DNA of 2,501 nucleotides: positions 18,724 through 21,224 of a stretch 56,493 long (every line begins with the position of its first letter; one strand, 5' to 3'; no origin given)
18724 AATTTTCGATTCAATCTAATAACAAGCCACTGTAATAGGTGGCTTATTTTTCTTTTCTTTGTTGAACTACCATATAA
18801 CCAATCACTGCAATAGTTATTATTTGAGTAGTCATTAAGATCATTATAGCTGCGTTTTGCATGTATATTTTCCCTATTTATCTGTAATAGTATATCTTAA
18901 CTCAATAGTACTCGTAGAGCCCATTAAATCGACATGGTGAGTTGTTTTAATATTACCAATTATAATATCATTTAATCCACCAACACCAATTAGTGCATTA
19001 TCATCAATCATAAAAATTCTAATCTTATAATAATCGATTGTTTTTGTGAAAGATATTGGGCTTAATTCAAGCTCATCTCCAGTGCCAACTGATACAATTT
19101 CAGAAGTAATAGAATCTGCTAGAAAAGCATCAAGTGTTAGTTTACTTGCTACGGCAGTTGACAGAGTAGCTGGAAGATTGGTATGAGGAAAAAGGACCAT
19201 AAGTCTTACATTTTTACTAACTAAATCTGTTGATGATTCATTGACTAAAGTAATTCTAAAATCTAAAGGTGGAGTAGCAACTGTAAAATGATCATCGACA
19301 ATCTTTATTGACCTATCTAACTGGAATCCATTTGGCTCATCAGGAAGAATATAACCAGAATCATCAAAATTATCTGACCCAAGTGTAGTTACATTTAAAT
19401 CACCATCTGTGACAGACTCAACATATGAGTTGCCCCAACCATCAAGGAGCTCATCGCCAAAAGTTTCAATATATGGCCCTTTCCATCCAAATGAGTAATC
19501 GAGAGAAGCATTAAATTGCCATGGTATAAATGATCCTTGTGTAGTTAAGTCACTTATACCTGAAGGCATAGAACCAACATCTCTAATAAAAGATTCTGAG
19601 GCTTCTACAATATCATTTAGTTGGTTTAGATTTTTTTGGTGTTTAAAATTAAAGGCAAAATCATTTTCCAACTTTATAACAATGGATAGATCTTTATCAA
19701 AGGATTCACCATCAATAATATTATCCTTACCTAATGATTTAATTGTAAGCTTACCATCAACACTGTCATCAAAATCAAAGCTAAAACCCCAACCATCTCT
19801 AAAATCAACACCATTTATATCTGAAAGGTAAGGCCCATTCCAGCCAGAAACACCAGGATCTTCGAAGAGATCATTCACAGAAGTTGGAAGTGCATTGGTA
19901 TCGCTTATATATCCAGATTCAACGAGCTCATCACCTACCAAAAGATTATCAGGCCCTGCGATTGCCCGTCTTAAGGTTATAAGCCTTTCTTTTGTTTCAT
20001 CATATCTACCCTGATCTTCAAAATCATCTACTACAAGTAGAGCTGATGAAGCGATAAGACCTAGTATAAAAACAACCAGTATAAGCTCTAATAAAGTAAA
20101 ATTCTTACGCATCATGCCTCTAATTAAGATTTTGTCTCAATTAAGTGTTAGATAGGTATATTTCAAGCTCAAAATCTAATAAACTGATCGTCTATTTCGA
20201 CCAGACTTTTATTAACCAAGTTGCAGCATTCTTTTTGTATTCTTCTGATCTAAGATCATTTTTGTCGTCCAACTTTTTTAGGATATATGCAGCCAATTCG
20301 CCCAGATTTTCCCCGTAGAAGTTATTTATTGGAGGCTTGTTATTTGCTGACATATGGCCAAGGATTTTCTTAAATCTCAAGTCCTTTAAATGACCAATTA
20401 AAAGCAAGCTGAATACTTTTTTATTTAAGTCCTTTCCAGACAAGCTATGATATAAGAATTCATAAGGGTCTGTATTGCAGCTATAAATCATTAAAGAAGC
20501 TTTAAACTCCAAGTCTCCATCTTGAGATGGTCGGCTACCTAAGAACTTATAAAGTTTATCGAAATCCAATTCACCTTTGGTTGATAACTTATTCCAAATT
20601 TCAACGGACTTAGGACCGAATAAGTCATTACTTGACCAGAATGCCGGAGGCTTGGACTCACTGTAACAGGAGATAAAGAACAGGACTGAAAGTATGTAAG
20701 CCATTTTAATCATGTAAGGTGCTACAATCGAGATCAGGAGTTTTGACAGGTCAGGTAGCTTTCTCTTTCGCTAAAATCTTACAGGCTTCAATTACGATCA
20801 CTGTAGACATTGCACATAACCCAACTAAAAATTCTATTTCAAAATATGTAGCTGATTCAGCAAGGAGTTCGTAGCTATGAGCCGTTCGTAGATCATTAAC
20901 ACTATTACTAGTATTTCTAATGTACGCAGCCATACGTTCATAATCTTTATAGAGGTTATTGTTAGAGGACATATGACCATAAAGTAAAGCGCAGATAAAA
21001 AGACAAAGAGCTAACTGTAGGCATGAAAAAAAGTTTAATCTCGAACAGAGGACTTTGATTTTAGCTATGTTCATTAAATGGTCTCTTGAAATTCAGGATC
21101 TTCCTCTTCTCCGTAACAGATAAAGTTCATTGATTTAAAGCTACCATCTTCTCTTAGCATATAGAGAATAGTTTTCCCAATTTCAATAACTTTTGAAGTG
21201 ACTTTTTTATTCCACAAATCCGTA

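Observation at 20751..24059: Phage-borne, shell-less Rhs-tip/AHH nuclease toxin operon with a membrane-anchored transglutaminase-like partner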

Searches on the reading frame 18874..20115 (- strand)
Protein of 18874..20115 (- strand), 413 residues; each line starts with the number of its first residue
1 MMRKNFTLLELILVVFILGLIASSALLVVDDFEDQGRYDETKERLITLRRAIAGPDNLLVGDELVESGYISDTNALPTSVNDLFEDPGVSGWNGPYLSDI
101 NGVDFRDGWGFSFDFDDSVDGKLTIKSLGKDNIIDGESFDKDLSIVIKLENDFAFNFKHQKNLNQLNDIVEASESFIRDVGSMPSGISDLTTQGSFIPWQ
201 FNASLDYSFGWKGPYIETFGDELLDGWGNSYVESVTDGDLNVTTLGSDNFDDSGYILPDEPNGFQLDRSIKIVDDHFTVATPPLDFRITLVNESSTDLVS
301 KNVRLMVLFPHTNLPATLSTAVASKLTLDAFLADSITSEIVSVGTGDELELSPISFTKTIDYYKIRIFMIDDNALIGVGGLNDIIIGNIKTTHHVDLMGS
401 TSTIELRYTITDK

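Call 3: search_protein_families(library=pfam, proteins=[window:18874-20115:-], max_evalue=1)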
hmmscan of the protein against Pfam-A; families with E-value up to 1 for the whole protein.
window:18874-20115:- (413 aa): 3 families
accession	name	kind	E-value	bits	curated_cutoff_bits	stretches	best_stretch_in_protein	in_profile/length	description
PF08334.16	T2SSG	-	2.3e-10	40.9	21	2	69-143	28-105/108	Type II secretion system (T2SS), protein G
PF18666.6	CBM64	-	0.037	14.5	25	1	89-129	27-64/74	Carbohydrate-binding module 64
PF07963.17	N_methyl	-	0.19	11.8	21.2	1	6-26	7-27/27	Prokaryotic N-terminal methylation motif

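Call 4: search_protein_families(library=ncbifam, proteins=[window:18874-20115:-], max_evalue=1)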
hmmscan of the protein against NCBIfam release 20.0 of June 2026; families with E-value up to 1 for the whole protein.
window:18874-20115:- (413 aa): 5 families
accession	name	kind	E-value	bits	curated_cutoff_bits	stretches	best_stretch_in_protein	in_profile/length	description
TIGR01710.1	typeII_sec_gspG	equivalog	2.3e-11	43.9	88.85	1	5-144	2-131/134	type II secretion system major pseudopilin GspG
TIGR01708.2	typeII_sec_gspH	equivalog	5.8e-07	29.6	80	1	6-48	4-46/169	type II secretion system minor pseudopilin GspH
TIGR02532.1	IV_pilin_GFxxxE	domain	0.051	13.5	16.3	1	6-26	4-24/24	prepilin-type N-terminal cleavage/methylation domain-containing protein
NF041775.1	typeIV_PilA_Myxo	equivalog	0.096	12.6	400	1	4-48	11-55/214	type IV pilin protein PilA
NF005452.0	PRK07045.1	equivalog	0.16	10.8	397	1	301-374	219-294/388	putative monooxygenase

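Call 44: search_protein_families(library=padloc, proteins=[window:18874-20115:-], max_evalue=0.01)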
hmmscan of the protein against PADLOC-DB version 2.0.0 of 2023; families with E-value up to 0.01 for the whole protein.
window:18874-20115:- (413 aa): 0 families

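Call 89: search_protein_families(library=phrogs, proteins=[window:18874-20115:-], max_evalue=0.01)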
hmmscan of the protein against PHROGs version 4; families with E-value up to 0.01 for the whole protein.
window:18874-20115:- (413 aa): 2 families
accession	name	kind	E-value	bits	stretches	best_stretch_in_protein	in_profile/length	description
phrog_13280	-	unknown function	0.0019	19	1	1-25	1-25/67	-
phrog_10597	-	unknown function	0.0074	17.2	0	3-46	4-46/59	-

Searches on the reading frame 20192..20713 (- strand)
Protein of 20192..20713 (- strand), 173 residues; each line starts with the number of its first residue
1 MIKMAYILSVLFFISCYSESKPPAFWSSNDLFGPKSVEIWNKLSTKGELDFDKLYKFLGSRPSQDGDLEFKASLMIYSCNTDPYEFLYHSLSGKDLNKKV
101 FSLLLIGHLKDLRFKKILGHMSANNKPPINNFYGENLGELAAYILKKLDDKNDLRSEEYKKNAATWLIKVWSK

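Call 3: search_protein_families(library=pfam, proteins=[window:20192-20713:-], max_evalue=1)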
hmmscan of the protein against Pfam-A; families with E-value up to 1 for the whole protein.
window:20192-20713:- (173 aa): 1 family
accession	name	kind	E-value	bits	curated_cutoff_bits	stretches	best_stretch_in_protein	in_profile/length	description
PF05009.17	EBV-NA3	-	0.14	12.2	24.4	1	80-143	105-167/254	Epstein-Barr virus nuclear antigen 3 (EBNA-3)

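Call 4: search_protein_families(library=ncbifam, proteins=[window:20192-20713:-], max_evalue=1)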
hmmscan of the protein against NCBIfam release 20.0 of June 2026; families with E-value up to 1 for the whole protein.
window:20192-20713:- (173 aa): 0 families

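Call 44: search_protein_families(library=padloc, proteins=[window:20192-20713:-], max_evalue=0.01)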
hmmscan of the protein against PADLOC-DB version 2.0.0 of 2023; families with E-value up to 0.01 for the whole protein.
window:20192-20713:- (173 aa): 0 families

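Call 89: search_protein_families(library=phrogs, proteins=[window:20192-20713:-], max_evalue=0.01)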
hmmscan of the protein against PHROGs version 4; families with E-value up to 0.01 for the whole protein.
window:20192-20713:- (173 aa): 0 families

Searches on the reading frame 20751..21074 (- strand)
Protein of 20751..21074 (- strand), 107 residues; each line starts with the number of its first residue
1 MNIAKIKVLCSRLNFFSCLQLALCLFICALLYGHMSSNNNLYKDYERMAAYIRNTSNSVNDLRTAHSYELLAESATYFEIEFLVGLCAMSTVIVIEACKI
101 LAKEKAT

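Call 3: search_protein_families(library=pfam, proteins=[window:20751-21074:-], max_evalue=1)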
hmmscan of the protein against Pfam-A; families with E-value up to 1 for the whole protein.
window:20751-21074:- (107 aa): 0 families

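Call 4: search_protein_families(library=ncbifam, proteins=[window:20751-21074:-], max_evalue=1)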
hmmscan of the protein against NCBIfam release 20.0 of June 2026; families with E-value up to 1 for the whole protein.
window:20751-21074:- (107 aa): 1 family
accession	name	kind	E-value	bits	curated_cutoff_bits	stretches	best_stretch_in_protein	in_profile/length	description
TIGR02736.1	cbb3_Q_epsi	equivalog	0.028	14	61.55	1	16-49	4-37/56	cytochrome c oxidase, cbb3-type, CcoQ subunit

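Call 44: search_protein_families(library=padloc, proteins=[window:20751-21074:-], max_evalue=0.01)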
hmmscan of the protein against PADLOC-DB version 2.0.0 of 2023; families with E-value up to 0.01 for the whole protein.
window:20751-21074:- (107 aa): 0 families

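Call 89: search_protein_families(library=phrogs, proteins=[window:20751-21074:-], max_evalue=0.01)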
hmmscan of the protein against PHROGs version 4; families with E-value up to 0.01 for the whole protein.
window:20751-21074:- (107 aa): 0 families
